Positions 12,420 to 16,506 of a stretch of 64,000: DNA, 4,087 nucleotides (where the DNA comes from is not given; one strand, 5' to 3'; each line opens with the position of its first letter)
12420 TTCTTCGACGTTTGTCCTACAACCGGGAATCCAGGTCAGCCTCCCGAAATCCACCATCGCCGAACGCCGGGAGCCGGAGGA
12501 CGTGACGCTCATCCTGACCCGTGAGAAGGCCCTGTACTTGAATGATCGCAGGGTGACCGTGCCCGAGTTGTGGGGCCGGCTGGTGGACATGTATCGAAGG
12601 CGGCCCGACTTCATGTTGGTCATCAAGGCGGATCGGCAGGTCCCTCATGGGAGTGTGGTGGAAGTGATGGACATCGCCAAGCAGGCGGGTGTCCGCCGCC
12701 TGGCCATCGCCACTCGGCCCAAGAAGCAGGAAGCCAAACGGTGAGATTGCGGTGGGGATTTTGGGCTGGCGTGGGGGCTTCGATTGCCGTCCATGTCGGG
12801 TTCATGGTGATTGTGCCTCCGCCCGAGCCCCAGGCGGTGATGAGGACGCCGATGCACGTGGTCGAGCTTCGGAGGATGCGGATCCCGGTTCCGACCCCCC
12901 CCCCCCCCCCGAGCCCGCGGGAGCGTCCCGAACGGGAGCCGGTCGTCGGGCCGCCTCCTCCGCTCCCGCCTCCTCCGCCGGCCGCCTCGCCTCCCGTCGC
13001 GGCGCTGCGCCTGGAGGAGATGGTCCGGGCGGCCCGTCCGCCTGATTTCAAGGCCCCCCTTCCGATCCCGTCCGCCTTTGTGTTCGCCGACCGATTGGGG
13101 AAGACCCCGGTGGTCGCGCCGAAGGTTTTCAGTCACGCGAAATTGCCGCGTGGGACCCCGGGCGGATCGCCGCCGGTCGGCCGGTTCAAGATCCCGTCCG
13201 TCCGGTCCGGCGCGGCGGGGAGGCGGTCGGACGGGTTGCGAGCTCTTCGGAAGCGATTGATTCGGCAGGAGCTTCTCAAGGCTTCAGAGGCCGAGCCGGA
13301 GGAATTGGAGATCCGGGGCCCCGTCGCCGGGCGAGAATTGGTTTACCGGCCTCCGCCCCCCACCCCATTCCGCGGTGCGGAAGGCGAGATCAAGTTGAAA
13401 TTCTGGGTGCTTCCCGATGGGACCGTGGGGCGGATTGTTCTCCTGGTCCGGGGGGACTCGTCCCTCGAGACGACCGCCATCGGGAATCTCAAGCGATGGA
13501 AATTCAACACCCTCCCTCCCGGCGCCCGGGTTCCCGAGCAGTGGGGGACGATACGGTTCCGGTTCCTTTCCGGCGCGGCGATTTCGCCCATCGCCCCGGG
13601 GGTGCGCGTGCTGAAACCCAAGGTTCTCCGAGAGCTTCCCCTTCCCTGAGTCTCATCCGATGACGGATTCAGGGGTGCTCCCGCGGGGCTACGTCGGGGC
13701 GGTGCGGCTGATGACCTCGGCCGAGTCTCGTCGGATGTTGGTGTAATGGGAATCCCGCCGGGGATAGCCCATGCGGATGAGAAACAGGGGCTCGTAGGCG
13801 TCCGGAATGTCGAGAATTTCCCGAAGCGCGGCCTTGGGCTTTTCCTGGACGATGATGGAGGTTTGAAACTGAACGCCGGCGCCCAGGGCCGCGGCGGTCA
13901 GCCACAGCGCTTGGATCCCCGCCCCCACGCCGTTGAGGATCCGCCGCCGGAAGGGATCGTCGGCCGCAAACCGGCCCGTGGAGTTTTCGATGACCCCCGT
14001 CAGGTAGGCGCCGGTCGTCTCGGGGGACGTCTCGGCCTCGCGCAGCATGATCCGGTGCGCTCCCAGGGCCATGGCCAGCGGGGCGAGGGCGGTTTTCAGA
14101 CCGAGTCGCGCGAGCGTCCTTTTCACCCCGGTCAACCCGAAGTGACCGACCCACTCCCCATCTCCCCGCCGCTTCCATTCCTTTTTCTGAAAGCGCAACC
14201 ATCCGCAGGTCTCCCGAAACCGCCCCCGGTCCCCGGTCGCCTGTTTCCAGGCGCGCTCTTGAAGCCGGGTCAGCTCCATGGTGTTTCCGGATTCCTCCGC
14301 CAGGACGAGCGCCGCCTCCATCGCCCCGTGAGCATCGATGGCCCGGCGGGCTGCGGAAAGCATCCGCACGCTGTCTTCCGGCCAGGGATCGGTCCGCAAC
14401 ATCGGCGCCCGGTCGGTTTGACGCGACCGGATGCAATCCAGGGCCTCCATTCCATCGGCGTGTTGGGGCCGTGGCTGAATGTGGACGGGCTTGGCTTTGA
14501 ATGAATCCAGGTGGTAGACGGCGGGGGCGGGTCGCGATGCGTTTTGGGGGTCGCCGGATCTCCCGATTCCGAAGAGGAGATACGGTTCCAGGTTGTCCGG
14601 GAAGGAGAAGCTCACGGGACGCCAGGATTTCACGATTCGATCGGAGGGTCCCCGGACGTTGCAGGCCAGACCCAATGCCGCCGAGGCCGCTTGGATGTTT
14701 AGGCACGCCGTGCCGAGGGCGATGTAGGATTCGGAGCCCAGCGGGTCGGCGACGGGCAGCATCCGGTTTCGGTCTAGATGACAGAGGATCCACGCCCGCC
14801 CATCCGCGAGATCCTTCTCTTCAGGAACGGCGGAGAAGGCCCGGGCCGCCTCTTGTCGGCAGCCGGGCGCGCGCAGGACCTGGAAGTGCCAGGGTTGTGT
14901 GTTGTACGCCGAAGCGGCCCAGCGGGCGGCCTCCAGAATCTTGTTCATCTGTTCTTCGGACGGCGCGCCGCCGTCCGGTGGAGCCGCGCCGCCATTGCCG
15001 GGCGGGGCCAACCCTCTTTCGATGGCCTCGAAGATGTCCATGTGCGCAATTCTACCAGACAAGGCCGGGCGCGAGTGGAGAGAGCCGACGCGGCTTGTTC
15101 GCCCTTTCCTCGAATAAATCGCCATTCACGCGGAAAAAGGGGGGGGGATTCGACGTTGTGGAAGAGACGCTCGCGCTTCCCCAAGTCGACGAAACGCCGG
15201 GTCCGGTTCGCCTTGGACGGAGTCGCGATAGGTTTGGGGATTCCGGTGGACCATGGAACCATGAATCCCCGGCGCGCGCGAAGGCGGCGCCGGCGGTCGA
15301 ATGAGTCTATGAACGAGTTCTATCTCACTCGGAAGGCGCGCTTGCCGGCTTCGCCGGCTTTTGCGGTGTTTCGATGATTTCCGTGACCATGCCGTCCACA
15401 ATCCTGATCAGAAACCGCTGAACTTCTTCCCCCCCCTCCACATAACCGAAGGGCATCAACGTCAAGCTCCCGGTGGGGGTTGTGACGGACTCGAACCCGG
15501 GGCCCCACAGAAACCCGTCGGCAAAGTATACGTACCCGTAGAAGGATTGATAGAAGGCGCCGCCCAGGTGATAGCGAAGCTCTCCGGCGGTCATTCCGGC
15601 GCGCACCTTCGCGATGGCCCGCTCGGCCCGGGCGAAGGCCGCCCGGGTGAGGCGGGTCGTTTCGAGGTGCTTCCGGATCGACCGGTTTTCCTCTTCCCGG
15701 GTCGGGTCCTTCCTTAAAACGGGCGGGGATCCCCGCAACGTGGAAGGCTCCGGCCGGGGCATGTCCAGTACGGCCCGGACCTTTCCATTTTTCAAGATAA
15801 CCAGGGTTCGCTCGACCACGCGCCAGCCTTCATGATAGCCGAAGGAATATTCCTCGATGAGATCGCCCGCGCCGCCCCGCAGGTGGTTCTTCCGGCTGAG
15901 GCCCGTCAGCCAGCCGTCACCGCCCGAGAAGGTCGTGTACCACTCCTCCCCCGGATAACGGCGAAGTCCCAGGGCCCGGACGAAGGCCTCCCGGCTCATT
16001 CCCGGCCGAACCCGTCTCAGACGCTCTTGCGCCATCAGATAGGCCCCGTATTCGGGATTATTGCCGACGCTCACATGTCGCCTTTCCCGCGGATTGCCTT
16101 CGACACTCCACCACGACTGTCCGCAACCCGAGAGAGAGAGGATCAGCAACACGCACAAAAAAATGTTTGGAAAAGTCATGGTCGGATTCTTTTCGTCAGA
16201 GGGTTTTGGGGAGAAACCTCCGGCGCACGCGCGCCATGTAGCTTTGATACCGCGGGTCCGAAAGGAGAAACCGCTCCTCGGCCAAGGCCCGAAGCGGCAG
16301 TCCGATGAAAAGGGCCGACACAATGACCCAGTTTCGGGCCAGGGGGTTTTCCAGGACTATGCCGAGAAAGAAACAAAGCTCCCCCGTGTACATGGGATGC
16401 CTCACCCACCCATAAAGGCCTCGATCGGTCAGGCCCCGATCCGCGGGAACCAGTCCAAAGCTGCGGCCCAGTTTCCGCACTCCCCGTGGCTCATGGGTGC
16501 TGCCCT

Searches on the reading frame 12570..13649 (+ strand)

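Call 35: search_protein_families(library=pfam, proteins=[window:12570-13649:+], max_evalue=0.00001)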
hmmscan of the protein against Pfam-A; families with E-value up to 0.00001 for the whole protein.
window:12570-13649:+ (359 aa): 1 family
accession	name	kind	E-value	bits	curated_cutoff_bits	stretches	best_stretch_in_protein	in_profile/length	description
PF03544.19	TonB_C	-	2.8e-06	28.1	24.6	1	268-332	12-77/79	Gram-negative bacterial TonB protein C-terminal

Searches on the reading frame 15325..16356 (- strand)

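Call 36: search_protein_families(library=pfam, proteins=[window:15325-16323:-], max_evalue=0.00001)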
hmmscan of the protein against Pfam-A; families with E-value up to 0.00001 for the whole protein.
window:15325-16323:- (332 aa): 0 families

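Call 81: search_protein_families(library=ncbifam, proteins=[window:15328-16356:-], max_evalue=0.001)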
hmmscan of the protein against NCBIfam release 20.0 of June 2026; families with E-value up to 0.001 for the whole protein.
window:15328-16356:- (343 aa): 1 family
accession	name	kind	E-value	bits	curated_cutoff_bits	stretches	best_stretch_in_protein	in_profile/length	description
NF008585.0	PRK11548.1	equivalog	0.00065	19.7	93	0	246-300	41-95/113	outer membrane protein assembly factor BamE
